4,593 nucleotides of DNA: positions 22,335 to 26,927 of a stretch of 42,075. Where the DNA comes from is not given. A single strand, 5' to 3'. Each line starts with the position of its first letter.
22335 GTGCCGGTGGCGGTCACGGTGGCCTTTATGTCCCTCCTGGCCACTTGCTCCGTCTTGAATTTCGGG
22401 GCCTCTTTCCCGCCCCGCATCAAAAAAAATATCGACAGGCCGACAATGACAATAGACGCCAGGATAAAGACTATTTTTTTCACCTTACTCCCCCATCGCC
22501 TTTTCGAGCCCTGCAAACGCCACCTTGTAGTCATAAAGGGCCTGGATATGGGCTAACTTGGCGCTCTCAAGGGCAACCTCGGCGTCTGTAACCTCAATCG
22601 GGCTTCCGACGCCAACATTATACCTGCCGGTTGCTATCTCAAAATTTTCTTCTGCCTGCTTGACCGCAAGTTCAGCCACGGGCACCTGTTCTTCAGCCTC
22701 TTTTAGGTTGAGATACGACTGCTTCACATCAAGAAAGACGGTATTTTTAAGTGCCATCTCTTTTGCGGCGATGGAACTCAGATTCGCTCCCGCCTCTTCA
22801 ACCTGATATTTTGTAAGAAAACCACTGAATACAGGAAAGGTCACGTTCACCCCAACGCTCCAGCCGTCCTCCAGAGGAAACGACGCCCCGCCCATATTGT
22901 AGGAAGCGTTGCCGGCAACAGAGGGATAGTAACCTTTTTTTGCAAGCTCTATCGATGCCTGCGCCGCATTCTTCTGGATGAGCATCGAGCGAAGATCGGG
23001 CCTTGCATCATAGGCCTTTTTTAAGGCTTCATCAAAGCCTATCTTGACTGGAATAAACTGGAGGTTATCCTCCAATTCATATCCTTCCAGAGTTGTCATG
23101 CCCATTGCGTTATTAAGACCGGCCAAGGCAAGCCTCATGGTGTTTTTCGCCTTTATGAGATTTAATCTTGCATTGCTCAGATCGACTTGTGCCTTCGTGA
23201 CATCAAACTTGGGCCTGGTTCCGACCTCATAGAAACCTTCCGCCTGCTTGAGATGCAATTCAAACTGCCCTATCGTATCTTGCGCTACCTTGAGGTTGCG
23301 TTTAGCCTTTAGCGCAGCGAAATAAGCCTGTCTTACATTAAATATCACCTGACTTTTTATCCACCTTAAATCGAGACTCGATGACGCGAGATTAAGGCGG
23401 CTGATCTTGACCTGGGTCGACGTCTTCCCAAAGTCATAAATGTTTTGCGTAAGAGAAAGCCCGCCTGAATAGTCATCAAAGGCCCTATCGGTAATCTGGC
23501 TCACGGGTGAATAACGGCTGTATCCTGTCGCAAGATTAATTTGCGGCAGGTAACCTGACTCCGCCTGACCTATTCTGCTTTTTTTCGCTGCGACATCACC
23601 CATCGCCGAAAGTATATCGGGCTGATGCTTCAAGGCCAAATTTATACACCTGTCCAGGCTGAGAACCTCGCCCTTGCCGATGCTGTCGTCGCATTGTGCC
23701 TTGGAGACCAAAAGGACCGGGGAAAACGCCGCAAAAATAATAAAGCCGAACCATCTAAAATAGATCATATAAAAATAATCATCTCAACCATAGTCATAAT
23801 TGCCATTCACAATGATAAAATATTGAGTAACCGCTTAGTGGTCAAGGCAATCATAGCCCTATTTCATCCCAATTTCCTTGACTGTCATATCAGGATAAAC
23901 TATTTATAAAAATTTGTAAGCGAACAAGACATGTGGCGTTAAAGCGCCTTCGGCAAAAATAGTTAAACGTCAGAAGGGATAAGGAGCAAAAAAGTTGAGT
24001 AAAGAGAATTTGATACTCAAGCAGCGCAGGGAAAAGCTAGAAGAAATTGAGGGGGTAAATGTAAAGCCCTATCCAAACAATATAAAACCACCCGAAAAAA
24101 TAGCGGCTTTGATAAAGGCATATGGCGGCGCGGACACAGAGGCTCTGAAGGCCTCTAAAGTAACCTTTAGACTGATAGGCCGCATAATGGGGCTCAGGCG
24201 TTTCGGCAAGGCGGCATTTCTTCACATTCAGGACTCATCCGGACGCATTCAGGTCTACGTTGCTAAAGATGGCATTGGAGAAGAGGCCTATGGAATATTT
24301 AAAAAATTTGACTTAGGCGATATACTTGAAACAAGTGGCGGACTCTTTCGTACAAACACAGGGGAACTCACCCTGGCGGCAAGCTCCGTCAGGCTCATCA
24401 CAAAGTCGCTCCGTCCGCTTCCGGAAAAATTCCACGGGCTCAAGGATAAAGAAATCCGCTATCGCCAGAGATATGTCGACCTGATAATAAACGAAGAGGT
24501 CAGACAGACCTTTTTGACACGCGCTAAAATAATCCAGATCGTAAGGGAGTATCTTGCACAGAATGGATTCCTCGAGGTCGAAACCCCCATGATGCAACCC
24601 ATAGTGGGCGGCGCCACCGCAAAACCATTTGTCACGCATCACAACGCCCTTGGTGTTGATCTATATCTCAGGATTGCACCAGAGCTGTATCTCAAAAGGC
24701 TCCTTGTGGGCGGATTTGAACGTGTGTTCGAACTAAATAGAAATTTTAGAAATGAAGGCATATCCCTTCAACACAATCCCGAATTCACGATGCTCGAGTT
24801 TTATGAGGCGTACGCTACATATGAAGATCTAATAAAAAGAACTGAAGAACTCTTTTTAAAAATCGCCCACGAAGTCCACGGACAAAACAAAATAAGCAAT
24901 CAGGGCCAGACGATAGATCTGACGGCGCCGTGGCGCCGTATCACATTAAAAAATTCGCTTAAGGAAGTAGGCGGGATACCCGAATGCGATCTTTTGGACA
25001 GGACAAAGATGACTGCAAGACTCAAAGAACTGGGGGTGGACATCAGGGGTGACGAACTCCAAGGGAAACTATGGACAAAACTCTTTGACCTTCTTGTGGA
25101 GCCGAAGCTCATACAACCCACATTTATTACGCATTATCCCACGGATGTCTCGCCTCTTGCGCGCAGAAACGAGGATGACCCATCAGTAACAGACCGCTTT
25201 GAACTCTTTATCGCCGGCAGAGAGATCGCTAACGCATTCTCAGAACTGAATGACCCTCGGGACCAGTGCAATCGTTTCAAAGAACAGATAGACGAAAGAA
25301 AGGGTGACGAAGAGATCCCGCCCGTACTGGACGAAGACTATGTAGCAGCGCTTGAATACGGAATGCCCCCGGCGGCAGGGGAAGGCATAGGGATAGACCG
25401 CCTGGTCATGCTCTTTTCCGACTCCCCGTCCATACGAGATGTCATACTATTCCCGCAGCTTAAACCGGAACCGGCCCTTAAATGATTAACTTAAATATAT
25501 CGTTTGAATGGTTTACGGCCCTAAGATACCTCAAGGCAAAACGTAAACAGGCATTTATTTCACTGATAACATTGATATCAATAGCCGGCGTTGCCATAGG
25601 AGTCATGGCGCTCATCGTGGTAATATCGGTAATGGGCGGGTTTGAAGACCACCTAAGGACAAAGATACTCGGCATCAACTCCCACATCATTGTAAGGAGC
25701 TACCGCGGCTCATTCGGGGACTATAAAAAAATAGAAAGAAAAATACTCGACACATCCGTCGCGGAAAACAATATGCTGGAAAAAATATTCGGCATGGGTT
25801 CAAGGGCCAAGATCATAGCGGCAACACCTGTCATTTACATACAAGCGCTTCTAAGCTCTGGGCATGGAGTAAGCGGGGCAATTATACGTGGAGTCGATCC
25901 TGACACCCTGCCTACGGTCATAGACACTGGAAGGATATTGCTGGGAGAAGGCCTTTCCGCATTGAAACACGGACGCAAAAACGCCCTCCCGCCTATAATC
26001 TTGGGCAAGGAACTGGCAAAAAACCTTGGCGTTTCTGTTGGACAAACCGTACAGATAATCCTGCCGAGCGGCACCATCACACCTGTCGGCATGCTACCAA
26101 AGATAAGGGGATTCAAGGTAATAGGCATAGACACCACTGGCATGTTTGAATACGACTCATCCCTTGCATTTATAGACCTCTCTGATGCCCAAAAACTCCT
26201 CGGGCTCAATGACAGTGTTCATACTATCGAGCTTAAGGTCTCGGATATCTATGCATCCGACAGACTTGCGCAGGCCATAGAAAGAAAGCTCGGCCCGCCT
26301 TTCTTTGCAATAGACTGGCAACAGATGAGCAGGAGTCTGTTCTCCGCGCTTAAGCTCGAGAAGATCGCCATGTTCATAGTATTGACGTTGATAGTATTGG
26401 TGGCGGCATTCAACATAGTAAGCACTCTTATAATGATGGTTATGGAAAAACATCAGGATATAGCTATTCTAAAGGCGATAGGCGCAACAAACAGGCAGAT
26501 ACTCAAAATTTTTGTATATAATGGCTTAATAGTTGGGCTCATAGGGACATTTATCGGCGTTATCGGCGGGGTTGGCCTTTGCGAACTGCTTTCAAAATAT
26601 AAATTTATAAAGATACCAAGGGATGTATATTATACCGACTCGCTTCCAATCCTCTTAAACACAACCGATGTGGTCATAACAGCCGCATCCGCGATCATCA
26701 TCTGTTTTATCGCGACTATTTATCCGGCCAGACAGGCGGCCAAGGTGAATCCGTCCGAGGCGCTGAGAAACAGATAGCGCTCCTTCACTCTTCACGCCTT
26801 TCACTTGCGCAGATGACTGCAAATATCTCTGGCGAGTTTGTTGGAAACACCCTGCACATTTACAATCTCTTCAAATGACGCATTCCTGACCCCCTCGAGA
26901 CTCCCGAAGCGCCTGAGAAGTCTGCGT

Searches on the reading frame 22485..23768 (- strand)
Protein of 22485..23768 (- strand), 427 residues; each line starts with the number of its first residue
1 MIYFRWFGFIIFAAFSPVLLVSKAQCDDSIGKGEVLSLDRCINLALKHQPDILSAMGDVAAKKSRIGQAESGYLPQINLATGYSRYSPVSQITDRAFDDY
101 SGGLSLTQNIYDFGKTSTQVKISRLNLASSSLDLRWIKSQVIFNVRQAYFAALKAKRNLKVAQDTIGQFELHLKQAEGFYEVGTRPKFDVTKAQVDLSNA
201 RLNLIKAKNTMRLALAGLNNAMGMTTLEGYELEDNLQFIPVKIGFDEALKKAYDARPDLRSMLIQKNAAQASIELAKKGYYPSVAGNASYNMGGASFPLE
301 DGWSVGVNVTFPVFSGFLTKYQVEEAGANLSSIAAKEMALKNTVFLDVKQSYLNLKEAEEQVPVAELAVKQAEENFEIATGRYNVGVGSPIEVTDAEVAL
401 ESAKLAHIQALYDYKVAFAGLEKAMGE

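Call 40: search_protein_families(library=pfam, proteins=[window:22485-23768:-], max_evalue=0.00001)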
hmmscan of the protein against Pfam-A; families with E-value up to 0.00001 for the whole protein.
window:22485-23768:- (427 aa): 1 family
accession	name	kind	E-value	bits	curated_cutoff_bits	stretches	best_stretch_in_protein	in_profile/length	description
PF02321.23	OEP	-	7e-76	254.6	22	2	38-223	1-187/187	Outer membrane efflux protein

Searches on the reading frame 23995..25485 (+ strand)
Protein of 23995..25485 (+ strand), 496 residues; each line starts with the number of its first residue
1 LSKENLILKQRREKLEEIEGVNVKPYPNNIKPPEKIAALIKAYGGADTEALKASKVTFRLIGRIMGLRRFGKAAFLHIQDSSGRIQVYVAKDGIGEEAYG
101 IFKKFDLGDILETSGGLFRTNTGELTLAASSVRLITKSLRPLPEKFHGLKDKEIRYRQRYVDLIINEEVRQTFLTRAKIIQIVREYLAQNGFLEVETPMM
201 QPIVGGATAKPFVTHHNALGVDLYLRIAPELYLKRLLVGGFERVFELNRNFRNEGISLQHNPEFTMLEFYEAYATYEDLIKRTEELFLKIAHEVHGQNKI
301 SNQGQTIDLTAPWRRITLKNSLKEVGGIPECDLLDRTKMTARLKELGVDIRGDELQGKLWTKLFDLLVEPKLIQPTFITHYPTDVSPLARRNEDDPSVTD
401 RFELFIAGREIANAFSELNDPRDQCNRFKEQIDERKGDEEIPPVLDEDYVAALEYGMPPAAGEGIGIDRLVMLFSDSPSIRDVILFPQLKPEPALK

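Call 40: search_protein_families(library=pfam, proteins=[window:23995-25485:+], max_evalue=0.00001)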
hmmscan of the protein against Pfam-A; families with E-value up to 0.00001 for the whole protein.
window:23995-25485:+ (496 aa): 2 families
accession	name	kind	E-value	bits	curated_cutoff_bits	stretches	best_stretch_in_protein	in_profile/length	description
PF00152.25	tRNA-synt_2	-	7.1e-90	301.6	25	1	151-489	1-307/308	tRNA synthetases class II (D, K and N)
PF01336.31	tRNA_anti-codon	-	1.7e-13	50.7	27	1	59-135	2-75/75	OB-fold nucleic acid binding domain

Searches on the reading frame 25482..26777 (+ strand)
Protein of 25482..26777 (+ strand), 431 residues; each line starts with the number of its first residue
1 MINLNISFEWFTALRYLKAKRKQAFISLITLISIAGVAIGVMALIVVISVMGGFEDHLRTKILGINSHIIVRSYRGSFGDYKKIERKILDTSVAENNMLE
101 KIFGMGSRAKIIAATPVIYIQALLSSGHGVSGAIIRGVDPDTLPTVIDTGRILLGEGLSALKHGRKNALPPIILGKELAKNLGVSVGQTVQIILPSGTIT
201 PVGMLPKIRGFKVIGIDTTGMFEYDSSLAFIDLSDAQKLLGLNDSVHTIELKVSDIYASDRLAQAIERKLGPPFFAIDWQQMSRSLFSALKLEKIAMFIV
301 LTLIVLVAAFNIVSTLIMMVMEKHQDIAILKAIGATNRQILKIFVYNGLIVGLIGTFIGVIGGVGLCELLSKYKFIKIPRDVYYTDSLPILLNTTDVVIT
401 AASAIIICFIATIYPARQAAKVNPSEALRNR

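Call 40: search_protein_families(library=pfam, proteins=[window:25482-26777:+], max_evalue=0.00001)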
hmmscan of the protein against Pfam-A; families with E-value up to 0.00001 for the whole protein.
window:25482-26777:+ (431 aa): 2 families
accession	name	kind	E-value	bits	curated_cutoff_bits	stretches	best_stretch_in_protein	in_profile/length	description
PF02687.27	FtsX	-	2.2e-23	83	25.5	1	299-424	2-120/120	FtsX-like permease C-terminal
PF12704.14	MacB_PCD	-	6.3e-18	66.3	27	1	30-268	1-206/207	MacB-like periplasmic core domain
